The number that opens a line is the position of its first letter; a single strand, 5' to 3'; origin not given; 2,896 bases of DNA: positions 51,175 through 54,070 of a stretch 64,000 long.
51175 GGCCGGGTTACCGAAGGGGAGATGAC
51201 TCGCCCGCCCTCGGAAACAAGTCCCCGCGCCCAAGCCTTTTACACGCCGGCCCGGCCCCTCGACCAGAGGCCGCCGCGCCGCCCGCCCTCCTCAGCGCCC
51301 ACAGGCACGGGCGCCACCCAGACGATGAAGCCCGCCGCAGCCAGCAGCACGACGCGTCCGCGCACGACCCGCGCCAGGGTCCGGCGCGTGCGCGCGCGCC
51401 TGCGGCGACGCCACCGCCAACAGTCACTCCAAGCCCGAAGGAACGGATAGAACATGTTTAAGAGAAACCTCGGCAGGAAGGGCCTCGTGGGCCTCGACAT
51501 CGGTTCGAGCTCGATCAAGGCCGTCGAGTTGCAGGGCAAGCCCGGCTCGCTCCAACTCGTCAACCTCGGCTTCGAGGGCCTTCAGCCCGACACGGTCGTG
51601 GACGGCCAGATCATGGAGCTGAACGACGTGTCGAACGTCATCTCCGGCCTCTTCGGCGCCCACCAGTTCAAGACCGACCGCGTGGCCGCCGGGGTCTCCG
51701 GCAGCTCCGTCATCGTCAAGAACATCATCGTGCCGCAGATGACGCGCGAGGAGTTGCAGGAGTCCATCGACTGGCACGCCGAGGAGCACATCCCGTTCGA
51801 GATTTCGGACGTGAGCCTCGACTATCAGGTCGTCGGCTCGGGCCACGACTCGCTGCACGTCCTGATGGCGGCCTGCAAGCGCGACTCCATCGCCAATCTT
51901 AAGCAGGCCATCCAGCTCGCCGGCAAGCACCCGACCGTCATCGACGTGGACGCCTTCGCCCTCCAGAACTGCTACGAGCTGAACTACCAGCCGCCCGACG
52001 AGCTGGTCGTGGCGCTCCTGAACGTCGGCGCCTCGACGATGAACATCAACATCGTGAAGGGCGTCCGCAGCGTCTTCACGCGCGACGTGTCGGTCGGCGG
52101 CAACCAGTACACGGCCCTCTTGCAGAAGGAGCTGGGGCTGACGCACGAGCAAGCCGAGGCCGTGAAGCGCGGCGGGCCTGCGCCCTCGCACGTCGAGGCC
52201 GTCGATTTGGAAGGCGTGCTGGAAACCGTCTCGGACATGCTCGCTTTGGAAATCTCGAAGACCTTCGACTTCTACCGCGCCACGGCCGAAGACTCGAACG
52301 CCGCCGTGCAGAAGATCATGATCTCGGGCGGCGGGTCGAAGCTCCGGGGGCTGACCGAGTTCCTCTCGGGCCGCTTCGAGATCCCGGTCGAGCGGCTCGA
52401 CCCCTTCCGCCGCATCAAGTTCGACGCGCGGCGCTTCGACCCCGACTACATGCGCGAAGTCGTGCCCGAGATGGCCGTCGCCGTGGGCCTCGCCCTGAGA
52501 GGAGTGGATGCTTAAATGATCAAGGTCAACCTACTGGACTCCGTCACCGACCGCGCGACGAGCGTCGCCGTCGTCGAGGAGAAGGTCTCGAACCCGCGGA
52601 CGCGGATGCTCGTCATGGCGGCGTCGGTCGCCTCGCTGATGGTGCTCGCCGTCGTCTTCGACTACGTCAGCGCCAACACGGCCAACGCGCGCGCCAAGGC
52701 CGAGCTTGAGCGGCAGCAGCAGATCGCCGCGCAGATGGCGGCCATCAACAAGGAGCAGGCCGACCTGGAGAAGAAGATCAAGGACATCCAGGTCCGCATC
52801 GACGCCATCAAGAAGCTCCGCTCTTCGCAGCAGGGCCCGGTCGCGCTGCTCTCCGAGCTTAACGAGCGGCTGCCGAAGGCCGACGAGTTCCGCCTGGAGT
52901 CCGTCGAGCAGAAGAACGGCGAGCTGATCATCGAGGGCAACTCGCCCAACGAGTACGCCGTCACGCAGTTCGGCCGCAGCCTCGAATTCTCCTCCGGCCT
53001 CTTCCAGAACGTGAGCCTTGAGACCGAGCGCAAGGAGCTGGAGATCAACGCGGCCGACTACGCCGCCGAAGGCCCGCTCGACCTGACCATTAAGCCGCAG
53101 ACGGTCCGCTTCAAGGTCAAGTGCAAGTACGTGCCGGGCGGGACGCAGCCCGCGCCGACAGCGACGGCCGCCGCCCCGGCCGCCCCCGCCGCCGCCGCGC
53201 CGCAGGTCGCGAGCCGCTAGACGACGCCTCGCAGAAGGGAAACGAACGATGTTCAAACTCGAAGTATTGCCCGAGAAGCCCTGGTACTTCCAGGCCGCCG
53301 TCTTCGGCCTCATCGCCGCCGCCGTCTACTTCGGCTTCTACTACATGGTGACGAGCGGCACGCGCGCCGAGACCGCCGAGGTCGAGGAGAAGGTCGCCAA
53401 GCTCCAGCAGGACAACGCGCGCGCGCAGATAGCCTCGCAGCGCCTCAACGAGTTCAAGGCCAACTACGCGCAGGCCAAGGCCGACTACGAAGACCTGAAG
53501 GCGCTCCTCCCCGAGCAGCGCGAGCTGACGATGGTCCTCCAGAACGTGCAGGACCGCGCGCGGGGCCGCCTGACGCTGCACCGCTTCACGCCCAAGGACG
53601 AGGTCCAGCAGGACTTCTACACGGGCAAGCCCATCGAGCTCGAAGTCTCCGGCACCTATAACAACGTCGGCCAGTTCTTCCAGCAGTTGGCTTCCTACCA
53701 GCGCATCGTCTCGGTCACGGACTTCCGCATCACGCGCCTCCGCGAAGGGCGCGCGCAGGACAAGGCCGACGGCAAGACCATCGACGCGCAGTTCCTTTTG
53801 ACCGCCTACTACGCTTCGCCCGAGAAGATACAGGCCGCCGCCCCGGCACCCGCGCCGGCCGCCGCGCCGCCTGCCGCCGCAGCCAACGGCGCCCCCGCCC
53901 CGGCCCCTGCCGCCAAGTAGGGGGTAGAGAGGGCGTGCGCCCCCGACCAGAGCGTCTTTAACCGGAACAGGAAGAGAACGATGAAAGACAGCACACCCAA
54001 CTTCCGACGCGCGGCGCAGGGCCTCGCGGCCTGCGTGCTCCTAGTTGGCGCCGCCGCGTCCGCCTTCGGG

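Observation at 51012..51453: Candidate c-di-GMP (GEMM-I) riboswitch behind a near-consensus promoter in a ~400-nt leader of pilMNOPQ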

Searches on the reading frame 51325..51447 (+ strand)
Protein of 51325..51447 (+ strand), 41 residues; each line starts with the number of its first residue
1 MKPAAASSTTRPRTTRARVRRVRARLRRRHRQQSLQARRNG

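Call 33: find_homologous_proteins(query=window:51325-51447:+, max_evalue=0.01)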
Query seq(41 aa): 9 candidates shared short words with the query, none scored E <= 0.01.

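Call 35: find_homologous_proteins(query=A2, max_evalue=0.001)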
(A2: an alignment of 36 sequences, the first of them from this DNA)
Query A2 (36 sequences) (41 aa, profile of the alignment): 8 proteins with E <= 0.001 among 8000 candidates.
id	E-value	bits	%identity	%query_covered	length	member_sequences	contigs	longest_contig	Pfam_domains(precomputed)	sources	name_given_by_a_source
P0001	1.8e-11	62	59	78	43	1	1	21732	-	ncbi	ncbi:MAG: hypothetical protein ABW208_06425 [Pyrinomonadaceae bacterium]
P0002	3.5e-11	61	-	-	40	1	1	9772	-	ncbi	ncbi:MAG TPA: hypothetical protein VF611_01960 [Pyrinomonadaceae bacterium]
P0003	3.6e-7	48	-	-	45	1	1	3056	-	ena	-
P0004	4.1e-6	45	-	-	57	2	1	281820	-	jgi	jgi:hypothetical protein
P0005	1.7e-5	43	-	-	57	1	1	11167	-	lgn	-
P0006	1.6e-4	39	-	-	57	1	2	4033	-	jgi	jgi:hypothetical protein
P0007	3.4e-4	38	-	-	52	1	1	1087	-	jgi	jgi:hypothetical protein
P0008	9.0e-4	37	-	-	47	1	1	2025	-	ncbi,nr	ncbi:MAG TPA: hypothetical protein VGV38_18280 [Pyrinomonadaceae bacterium]|nr:hypothetical protein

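Call 36: search_protein_families(library=ncbifam, proteins=[window:51325-51447:+], max_evalue=0.1)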
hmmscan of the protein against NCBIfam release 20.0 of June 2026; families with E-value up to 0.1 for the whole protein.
seq(41 aa): 1 family
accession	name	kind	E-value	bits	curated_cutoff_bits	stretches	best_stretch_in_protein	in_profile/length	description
NF040534.1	resp_reg_YycF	equivalog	0.043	13.1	340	1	7-36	96-125/231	response regulator YycF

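Call 59: find_encoding_contigs(protein=P0004, flank=3000, max_places=3)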
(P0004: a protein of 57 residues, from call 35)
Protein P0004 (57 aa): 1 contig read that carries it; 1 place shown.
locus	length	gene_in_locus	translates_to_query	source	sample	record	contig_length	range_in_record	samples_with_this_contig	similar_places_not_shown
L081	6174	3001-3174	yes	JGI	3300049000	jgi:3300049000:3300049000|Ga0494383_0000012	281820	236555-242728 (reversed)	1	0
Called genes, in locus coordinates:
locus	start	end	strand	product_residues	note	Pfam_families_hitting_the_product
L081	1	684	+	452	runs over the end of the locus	-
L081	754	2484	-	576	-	-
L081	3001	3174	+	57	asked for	-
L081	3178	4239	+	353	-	PF11104:PilM_2, PF14450:FtsA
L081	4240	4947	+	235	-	-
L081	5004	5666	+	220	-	PF04350:PilO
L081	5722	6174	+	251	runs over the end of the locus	-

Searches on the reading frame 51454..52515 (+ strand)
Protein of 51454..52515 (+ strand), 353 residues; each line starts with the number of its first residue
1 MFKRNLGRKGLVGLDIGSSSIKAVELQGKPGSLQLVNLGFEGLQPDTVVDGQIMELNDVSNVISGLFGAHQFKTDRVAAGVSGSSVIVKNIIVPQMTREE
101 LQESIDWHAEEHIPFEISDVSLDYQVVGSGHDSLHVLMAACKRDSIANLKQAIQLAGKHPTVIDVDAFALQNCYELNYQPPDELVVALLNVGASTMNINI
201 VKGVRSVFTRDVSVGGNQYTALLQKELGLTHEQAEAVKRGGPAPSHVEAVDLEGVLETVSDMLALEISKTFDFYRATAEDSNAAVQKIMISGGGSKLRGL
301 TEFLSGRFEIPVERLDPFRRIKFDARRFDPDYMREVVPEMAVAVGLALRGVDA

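Call 5: search_protein_families(library=pfam, proteins=[window:51454-52515:+])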
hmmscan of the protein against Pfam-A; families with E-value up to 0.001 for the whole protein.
window:51454-52515:+ (353 aa): 4 families
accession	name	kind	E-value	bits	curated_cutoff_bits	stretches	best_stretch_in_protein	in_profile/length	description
PF11104.14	PilM_2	-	1.1e-68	232.2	27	1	13-350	1-339/340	Type IV pilus assembly protein PilM;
PF14450.12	FtsA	-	4.5e-10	40.4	31.8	1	187-323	1-114/127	Cell division protein FtsA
PF05134.19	T2SSL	-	0.00013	21.9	25.5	1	77-170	49-138/231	Type II secretion system (T2SS), protein L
PF06723.19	MreB_Mbl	-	0.00039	19.8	27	0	240-313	230-302/327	MreB/Mbl protein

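Call 7: find_related_loci(query=window:51454-52515:+, collection=genome_contigs, flank=2500)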
Query window:51454-52515:+ (353 aa) in genome_contigs; peptide patterns used: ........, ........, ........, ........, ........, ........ (x = any residue, [..] = any of these).
599 stretches matched a pattern (row limit reached: there are more); 546 encode a relative of the query (tblastn E <= 1e-3); the best 80 are kept; 80 distinct loci.
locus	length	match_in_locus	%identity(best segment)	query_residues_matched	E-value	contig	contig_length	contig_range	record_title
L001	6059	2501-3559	99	1-353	0e+0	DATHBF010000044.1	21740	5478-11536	MAG TPA_asm: Pyrinomonadaceae bacterium isolate SMAG_U10709 k141_440655, whole genome shotgun sequence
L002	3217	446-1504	88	1-353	0e+0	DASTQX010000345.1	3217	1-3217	MAG TPA_asm: Pyrinomonadaceae bacterium isolate SMAG_U2236 k141_304229, whole genome shotgun sequence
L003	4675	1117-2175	88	1-353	0e+0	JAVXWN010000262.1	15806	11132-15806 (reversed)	MAG: Acidobacteriota bacterium isolate BP_31 scaffold_4618265, whole genome shotgun sequence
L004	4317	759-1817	87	1-353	0e+0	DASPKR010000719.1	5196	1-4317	MAG TPA_asm: Pyrinomonadaceae bacterium isolate SMAG_U12041 k141_635685, whole genome shotgun sequence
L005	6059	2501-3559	89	1-353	0e+0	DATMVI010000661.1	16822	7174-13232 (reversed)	MAG TPA_asm: Pyrinomonadaceae bacterium isolate SMAG_U13064 k141_588443, whole genome shotgun sequence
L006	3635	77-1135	87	1-353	0e+0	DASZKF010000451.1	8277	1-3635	MAG TPA_asm: Pyrinomonadaceae bacterium isolate SMAG_U6648 k141_123048, whole genome shotgun sequence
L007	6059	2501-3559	86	1-353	0e+0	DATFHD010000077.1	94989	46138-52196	MAG TPA_asm: Pyrinomonadaceae bacterium isolate SMAG_U8680 k141_2377827, whole genome shotgun sequence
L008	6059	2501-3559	86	1-353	0e+0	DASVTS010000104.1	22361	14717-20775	MAG TPA_asm: Pyrinomonadaceae bacterium isolate SMAG_U3297 k141_133181, whole genome shotgun sequence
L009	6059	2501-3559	86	1-353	0e+0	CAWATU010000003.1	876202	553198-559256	MAG: uncultured Acidobacteriota bacterium isolate MFD04212.bin.1.138 genome assembly, contig: contig_3497, whole genome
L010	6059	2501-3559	86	1-353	0e+0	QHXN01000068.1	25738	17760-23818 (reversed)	MAG: Acidobacteria bacterium isolate gp4 AA19 14_0903_12_40cm_200_scaffold_414_curated, whole genome shotgun sequence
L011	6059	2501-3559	86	1-353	0e+0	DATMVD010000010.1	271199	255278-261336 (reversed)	MAG TPA_asm: Pyrinomonadaceae bacterium isolate SMAG_U13059 k141_66524, whole genome shotgun sequence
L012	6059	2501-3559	86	1-353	0e+0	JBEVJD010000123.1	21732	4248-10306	MAG: Pyrinomonadaceae bacterium isolate T4R1BO.metabat2.158 T4R1BO.metabat2.158_k133_2942197, whole genome shotgun seque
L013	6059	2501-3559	86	1-353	0e+0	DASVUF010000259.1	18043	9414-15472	MAG TPA_asm: Pyrinomonadaceae bacterium isolate SMAG_U3310 k141_98278, whole genome shotgun sequence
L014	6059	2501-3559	86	1-353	0e+0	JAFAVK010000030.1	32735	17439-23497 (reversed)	MAG: Acidobacteriota bacterium isolate CP_BM_RX_34 BM_RX_k147_12369896, whole genome shotgun sequence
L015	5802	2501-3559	86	1-353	0e+0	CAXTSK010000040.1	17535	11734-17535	MAG TPA_asm: uncultured Pyrinomonadaceae bacterium isolate public_SRR14721938_metawrap_bin.1 genome assembly, contig: pu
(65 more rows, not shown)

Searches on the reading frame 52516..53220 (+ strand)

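Call 5: search_protein_families(library=pfam, proteins=[window:52516-53220:+])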
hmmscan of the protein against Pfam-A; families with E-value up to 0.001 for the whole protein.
window:52516-53220:+ (234 aa): 1 family
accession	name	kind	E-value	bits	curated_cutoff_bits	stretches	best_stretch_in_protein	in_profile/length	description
PF05137.18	PilN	-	6.8e-07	29.7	22.8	1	111-172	2-60/78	Fimbrial assembly protein (PilN)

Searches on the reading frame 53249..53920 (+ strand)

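Call 5: search_protein_families(library=pfam, proteins=[window:53249-53920:+])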
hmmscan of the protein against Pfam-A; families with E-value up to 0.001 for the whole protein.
window:53249-53920:+ (223 aa): 1 family
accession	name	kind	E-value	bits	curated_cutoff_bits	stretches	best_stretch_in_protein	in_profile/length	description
PF04350.18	PilO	-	3e-27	96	22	1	44-187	3-141/145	Pilus assembly protein, PilO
